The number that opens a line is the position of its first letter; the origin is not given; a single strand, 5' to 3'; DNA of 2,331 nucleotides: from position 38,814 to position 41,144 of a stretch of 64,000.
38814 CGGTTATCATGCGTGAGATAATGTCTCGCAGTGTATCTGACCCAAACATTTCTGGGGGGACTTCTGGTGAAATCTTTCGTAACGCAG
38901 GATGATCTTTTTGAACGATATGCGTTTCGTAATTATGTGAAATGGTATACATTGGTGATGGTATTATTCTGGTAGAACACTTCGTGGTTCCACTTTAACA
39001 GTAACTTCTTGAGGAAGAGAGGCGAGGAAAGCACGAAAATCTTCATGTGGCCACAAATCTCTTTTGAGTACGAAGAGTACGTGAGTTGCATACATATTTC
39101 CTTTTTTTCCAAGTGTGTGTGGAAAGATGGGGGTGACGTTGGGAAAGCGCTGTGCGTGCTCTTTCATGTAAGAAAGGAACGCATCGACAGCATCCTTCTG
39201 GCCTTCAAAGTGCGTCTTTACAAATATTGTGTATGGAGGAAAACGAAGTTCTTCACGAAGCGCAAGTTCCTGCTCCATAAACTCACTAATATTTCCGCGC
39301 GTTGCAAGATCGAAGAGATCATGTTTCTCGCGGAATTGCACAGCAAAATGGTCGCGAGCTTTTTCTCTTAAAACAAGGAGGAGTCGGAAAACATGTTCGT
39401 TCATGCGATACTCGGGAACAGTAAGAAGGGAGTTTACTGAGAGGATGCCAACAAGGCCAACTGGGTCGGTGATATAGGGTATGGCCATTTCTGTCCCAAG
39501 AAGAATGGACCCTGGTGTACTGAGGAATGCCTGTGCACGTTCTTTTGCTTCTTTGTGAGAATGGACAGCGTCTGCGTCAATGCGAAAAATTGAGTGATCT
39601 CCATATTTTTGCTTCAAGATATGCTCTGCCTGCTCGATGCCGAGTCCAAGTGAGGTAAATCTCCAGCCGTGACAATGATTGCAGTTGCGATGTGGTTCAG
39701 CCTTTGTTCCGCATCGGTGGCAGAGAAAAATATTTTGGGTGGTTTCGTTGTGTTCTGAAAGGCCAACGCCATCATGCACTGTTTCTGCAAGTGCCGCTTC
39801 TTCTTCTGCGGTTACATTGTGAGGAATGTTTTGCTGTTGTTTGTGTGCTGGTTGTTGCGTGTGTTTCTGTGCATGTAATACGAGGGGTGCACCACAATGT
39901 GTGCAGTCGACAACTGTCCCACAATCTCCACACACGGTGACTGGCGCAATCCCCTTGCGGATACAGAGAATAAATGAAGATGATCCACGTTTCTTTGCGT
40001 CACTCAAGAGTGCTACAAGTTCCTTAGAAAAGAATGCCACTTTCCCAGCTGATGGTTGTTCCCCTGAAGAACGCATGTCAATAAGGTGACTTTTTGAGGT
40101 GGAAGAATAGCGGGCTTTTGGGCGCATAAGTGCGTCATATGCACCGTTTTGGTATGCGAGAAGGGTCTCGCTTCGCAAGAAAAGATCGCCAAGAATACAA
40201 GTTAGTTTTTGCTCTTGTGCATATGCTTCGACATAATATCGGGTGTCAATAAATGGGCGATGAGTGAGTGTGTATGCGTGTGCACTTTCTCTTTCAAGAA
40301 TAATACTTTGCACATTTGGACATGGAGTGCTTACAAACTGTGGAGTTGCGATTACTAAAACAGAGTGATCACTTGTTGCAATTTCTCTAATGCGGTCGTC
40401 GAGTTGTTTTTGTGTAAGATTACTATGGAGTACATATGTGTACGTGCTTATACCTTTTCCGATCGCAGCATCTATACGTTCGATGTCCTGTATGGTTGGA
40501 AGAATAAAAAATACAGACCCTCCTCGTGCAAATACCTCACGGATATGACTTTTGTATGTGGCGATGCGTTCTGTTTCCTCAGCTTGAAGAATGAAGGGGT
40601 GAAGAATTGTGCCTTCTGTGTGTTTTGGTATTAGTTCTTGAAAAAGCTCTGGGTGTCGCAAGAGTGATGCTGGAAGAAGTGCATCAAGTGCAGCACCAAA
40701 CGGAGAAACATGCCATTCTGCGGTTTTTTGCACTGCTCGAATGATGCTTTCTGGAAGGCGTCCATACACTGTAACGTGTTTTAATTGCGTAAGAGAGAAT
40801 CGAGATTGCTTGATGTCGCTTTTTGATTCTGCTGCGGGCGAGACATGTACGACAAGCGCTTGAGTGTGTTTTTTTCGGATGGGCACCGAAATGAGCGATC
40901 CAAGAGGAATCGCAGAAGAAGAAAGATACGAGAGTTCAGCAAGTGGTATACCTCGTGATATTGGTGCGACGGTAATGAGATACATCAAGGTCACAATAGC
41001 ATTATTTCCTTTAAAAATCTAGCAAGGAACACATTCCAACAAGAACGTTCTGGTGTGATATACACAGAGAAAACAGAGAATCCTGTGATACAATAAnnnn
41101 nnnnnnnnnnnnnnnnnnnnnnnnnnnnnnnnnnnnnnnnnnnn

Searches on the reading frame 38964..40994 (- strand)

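Call 7: search_protein_families(library=pfam, proteins=[window:38964-40994:-], max_evalue=0.01)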
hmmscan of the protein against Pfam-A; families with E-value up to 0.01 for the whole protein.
window:38964-40994:- (676 aa): 1 family
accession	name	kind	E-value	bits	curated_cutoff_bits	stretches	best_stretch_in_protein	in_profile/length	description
PF17764.6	PriA_3primeBD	-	0.0024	18.1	22.7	1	28-108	21-96/96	3'DNA-binding domain (3'BD)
